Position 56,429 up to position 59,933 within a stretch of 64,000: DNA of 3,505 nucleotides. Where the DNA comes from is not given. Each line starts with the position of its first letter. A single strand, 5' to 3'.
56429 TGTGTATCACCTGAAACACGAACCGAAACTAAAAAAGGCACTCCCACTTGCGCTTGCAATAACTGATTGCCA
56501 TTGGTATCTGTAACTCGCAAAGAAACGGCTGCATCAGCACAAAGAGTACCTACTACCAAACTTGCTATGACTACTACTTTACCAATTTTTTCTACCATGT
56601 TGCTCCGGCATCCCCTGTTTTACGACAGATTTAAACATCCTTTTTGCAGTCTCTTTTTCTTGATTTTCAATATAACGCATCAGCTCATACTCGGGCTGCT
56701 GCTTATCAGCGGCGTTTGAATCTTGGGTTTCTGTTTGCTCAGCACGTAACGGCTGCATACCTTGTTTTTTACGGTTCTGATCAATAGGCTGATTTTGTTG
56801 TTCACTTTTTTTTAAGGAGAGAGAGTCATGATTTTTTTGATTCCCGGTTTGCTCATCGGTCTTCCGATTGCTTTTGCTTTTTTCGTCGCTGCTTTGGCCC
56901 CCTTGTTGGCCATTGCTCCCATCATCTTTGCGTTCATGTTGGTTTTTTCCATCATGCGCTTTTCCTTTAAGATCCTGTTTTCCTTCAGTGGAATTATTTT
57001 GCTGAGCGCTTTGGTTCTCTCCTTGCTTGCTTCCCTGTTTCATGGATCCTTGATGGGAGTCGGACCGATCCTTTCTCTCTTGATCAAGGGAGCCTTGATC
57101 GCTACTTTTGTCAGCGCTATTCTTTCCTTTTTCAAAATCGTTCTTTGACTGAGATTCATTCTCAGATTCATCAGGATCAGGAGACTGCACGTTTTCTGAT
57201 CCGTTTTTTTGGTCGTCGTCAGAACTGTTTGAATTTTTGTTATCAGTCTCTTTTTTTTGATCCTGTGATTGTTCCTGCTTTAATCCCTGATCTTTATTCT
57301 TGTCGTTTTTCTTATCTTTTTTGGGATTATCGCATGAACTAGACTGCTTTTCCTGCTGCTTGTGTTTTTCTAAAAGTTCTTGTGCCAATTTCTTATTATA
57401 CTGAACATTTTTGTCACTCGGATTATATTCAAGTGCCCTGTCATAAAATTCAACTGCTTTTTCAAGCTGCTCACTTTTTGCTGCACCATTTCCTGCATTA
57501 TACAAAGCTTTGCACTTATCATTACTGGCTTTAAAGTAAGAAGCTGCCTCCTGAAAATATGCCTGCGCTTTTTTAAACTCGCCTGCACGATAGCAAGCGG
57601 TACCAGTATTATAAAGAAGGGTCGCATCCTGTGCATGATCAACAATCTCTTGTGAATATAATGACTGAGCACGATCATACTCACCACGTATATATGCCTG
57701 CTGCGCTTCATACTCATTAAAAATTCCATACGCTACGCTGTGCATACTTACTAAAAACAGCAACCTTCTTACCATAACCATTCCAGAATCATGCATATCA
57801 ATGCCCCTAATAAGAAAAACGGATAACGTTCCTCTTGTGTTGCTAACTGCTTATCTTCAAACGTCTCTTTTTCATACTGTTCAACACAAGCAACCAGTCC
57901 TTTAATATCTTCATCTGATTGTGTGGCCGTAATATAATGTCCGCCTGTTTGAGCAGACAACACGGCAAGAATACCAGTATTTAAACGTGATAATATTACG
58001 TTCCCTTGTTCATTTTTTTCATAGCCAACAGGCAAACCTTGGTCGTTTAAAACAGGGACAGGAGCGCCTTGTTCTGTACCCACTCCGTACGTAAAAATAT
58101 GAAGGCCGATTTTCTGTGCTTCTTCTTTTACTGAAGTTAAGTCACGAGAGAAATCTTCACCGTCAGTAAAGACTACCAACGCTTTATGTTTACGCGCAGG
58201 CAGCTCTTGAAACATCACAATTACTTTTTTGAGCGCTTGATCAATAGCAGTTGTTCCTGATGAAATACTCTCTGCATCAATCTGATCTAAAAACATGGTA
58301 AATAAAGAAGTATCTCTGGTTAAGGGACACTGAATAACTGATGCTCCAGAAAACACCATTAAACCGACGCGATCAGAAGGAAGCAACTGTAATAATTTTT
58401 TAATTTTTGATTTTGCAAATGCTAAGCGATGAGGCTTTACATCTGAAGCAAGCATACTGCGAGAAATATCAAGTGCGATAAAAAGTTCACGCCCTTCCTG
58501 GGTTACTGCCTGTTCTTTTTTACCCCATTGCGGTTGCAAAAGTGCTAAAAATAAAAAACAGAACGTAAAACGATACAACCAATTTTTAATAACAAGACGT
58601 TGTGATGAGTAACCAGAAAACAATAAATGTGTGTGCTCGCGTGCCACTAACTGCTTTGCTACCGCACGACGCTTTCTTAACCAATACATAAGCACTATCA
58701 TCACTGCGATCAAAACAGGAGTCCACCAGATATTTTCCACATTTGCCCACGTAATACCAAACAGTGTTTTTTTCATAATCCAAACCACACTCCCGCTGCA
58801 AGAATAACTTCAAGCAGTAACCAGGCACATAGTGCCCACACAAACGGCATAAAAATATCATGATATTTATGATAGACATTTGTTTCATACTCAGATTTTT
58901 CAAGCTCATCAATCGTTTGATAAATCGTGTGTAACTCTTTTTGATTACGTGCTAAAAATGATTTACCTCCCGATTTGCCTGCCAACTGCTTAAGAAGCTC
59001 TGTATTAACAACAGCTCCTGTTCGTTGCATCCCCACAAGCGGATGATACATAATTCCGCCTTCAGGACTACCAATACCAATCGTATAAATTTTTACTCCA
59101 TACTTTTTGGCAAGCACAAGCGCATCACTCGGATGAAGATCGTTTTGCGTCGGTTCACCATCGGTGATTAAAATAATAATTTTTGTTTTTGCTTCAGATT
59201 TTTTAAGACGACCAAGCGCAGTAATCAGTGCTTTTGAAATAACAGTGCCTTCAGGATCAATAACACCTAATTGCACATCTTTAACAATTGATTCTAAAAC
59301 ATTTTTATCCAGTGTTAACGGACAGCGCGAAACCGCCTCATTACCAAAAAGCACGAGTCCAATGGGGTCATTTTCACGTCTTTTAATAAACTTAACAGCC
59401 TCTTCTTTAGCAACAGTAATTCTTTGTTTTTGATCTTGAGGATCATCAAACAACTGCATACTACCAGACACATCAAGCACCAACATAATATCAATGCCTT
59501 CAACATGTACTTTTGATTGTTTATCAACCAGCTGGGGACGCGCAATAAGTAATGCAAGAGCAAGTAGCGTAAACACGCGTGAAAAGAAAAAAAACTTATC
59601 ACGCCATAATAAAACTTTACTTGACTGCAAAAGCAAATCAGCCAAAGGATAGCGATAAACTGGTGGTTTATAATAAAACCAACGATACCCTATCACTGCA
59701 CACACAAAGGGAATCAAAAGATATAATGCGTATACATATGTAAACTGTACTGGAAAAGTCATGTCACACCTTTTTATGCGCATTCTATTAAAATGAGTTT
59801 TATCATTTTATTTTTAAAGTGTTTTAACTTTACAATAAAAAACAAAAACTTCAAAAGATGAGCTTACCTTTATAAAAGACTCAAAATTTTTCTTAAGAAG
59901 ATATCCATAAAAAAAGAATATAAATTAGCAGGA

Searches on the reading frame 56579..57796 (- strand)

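Call 44: search_protein_families(library=pfam, proteins=[window:56579-57796:-], max_evalue=0.0001)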
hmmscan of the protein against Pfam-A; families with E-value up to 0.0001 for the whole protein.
window:56579-57796:- (405 aa): 5 families
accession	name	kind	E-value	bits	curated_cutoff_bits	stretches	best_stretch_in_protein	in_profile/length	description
PF07719.23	TPR_2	-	2.2e-11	43.4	27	1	96-128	2-34/34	Tetratricopeptide repeat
PF13424.12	TPR_12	-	7e-09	36.2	30.1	1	40-87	26-74/77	Tetratricopeptide repeat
PF00515.34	TPR_1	-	3.8e-08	33.3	27.8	1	96-128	2-34/34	Tetratricopeptide repeat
PF13432.12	TPR_16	-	1.7e-07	31.9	32.7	1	34-85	7-58/65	Tetratricopeptide repeat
PF13176.12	TPR_7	-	3.9e-05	23.9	27.9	0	97-128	1-34/36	Tetratricopeptide repeat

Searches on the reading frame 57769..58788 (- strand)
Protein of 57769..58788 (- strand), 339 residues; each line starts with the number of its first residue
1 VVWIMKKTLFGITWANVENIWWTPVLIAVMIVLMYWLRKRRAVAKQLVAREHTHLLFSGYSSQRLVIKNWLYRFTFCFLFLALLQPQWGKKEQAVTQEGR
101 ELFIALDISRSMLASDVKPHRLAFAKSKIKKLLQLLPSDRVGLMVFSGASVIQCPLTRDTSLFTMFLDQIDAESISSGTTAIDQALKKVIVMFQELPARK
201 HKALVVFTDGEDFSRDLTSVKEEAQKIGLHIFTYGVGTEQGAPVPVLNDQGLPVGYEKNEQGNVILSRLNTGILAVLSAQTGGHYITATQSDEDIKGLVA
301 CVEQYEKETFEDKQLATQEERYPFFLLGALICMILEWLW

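Call 44: search_protein_families(library=pfam, proteins=[window:57769-58788:-], max_evalue=0.0001)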
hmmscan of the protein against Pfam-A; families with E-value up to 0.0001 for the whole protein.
window:57769-58788:- (339 aa): 2 families
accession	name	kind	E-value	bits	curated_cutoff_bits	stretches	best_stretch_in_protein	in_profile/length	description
PF13519.12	VWA_2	-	8.1e-18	65.4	27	1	103-211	2-107/107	von Willebrand factor type A domain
PF00092.34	VWA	-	4.7e-16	59.9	23.8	1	102-239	2-142/174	von Willebrand factor type A domain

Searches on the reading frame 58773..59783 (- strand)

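Call 44: search_protein_families(library=pfam, proteins=[window:58773-59783:-], max_evalue=0.0001)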
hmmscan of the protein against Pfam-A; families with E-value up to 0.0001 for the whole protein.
window:58773-59783:- (336 aa): 3 families
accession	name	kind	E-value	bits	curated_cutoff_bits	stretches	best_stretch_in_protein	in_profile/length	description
PF00092.34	VWA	-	4e-20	73.2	23.8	1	98-289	1-173/174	von Willebrand factor type A domain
PF13519.12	VWA_2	-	5.3e-16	59.6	27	1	99-210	1-107/107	von Willebrand factor type A domain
PF01882.25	DUF58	-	7.4e-09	35.5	23.4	1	98-208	37-142/216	Protein of unknown function DUF58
